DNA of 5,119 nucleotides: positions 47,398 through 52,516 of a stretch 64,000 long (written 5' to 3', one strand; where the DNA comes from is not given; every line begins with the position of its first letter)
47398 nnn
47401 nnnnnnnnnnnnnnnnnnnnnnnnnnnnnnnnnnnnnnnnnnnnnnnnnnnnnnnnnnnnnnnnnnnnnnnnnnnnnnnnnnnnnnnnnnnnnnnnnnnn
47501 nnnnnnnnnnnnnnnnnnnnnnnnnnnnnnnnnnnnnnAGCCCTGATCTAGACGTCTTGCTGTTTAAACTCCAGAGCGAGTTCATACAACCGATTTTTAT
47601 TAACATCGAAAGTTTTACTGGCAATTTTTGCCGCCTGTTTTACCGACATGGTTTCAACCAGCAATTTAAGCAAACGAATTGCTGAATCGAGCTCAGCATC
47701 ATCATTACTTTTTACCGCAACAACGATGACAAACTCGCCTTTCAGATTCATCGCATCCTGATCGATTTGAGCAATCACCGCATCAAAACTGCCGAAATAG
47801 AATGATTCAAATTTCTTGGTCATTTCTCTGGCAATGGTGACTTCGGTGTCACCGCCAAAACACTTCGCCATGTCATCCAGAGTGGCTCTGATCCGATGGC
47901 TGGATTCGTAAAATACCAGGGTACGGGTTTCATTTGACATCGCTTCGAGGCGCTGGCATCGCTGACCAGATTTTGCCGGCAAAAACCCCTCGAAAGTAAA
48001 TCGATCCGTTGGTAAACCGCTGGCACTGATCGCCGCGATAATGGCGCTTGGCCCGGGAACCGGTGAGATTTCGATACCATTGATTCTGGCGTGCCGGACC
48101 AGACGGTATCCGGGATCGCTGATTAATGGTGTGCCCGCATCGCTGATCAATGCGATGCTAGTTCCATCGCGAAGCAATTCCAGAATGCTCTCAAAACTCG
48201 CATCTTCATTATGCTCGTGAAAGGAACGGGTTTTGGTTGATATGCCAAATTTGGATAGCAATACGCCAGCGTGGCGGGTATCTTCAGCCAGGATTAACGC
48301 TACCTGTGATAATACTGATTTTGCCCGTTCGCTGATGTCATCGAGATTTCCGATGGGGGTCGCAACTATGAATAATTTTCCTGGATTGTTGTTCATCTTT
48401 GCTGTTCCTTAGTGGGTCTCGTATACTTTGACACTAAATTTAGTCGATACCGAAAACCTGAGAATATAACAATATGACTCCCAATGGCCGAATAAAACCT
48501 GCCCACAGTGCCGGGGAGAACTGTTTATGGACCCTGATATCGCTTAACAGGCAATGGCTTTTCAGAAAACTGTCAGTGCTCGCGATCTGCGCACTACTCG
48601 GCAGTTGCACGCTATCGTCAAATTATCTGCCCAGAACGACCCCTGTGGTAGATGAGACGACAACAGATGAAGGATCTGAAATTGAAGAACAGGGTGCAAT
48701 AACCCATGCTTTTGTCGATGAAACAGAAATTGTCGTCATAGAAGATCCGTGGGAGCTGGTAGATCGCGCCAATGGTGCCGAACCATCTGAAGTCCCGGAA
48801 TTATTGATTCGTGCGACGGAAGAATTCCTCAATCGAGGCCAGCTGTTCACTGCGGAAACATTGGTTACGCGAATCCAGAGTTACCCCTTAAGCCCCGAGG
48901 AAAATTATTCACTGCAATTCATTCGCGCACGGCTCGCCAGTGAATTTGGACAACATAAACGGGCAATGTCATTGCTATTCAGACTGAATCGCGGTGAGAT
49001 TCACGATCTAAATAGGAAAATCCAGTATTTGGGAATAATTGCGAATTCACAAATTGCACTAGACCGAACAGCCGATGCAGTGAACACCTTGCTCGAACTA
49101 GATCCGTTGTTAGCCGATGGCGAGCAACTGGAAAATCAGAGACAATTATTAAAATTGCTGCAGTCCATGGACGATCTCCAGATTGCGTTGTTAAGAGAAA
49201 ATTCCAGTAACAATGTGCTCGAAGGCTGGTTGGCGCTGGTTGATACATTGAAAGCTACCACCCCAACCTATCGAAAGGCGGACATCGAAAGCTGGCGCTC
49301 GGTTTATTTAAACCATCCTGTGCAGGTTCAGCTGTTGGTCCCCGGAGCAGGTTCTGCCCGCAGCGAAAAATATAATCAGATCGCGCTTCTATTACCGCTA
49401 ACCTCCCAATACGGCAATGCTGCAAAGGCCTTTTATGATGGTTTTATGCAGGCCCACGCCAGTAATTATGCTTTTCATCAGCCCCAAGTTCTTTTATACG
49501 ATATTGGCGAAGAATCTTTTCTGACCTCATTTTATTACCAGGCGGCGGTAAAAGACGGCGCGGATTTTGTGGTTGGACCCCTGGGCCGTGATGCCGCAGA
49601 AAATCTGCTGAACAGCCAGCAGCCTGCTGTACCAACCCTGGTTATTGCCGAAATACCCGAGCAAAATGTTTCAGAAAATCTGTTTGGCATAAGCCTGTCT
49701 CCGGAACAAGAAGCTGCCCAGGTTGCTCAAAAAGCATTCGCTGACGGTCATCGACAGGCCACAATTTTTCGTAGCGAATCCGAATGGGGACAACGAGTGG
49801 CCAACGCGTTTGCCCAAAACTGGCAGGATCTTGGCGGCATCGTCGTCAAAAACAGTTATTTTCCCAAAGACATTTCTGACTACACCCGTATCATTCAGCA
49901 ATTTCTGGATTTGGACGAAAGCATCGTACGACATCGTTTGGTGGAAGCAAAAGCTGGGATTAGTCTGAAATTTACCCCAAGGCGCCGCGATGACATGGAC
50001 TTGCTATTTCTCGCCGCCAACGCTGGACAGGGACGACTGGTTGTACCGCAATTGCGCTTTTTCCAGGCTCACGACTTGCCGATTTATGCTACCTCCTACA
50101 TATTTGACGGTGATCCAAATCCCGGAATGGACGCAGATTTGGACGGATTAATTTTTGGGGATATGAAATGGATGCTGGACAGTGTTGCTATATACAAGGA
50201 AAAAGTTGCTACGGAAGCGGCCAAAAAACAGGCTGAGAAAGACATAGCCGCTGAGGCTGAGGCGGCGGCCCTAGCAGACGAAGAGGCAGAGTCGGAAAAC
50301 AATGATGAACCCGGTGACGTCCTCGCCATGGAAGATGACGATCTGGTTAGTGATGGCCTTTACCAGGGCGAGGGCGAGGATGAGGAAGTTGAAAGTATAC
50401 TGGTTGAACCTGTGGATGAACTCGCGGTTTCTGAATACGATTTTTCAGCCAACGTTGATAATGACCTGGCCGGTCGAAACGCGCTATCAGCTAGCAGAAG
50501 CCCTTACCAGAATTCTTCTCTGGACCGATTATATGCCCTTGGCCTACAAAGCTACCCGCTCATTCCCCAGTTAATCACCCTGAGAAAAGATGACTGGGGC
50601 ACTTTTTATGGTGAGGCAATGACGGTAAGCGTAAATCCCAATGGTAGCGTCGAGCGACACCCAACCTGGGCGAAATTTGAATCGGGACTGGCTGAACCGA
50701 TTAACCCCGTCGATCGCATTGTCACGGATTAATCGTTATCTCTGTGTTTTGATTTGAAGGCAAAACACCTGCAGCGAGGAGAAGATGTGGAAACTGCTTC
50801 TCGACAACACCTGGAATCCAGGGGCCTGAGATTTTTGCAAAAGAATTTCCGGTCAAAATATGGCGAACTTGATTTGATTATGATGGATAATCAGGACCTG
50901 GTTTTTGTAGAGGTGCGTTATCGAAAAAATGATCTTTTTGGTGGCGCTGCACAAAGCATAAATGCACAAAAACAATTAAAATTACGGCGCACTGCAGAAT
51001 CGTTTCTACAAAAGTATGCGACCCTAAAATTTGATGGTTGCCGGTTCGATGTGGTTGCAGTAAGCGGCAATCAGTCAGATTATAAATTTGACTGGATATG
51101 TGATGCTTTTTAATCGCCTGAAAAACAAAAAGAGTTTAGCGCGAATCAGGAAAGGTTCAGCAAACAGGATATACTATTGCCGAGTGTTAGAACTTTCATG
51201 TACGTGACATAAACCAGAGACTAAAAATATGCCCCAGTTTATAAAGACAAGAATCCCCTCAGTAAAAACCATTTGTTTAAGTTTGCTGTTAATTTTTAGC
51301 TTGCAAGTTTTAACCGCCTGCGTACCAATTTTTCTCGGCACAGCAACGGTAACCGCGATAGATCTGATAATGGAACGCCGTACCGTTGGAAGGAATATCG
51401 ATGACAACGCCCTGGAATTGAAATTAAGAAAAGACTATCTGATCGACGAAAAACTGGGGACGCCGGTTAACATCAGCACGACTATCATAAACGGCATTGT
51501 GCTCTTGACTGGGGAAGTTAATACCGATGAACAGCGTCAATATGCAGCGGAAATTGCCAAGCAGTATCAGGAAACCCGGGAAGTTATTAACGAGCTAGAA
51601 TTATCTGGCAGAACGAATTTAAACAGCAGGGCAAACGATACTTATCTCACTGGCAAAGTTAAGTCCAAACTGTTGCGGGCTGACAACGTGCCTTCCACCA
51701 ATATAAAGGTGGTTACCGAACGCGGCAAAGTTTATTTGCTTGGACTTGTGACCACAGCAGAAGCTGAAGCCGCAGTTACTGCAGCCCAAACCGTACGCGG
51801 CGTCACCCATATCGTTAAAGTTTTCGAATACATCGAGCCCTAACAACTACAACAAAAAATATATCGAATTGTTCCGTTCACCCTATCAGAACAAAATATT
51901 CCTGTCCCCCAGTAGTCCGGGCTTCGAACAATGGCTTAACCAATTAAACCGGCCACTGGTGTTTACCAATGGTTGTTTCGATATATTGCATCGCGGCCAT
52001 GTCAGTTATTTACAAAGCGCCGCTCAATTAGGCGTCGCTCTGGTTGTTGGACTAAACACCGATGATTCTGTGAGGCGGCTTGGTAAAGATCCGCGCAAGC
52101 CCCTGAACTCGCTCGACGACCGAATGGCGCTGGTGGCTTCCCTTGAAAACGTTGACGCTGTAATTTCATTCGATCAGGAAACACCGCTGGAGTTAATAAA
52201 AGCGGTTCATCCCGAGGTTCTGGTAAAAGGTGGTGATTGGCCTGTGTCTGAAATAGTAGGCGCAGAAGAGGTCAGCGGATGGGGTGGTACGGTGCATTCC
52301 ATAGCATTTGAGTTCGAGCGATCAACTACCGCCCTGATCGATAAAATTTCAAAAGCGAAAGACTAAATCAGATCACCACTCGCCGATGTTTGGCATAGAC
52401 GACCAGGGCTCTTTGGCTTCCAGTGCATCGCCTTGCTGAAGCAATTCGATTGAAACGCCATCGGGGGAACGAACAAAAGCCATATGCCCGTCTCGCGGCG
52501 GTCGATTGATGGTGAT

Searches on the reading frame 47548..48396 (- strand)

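Call 15: search_protein_families(library=pfam, proteins=[window:47548-48396:-], max_evalue=0.001)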
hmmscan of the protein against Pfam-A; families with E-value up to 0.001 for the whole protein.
window:47548-48396:- (282 aa): 2 families
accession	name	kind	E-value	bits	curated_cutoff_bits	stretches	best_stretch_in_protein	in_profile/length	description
PF00590.25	TP_methylase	-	2.7e-32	112.9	27.8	1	7-204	1-208/212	Tetrapyrrole (Corrin/Porphyrin) Methylases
PF23016.2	RsmI_C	-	4.8e-13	49.1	27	1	235-276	3-44/46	RsmI C-terminal HTH domain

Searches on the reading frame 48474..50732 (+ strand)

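Call 15: search_protein_families(library=pfam, proteins=[window:48474-50732:+], max_evalue=0.001)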
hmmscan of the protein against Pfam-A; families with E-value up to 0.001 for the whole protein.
window:48474-50732:+ (752 aa): 2 families
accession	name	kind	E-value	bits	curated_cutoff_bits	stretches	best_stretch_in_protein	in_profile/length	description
PF04348.19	LppC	-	9e-83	279.2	28.8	2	96-584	12-503/563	LppC putative lipoprotein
PF13458.12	Peripla_BP_6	-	5.3e-11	43.2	31.7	1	303-479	4-188/343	Periplasmic binding protein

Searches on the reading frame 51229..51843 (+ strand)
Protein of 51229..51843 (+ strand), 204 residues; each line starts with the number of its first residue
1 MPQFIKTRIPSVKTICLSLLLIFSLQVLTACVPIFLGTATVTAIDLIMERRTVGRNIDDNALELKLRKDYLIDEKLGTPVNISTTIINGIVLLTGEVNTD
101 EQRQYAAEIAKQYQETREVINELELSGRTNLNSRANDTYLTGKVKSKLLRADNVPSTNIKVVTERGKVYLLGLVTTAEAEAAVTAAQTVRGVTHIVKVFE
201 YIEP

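Call 15: search_protein_families(library=pfam, proteins=[window:51229-51843:+], max_evalue=0.001)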
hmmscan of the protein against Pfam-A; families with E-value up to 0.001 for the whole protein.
window:51229-51843:+ (204 aa): 1 family
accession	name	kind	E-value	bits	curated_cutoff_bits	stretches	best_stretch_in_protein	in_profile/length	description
PF04972.22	BON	-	9.4e-28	96.8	27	2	136-201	1-67/69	BON domain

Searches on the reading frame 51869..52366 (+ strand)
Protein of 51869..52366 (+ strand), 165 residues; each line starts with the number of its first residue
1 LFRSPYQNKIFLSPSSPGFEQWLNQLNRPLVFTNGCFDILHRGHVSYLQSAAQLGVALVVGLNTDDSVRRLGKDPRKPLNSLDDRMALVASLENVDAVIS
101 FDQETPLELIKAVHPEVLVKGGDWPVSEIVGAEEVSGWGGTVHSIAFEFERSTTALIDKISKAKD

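Call 15: search_protein_families(library=pfam, proteins=[window:51869-52366:+], max_evalue=0.001)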
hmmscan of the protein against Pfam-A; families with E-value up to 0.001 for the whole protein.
window:51869-52366:+ (165 aa): 1 family
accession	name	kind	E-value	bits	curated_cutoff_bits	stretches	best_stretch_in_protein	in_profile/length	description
PF01467.32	CTP_transf_like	-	4.4e-18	66.2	21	1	32-127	1-93/133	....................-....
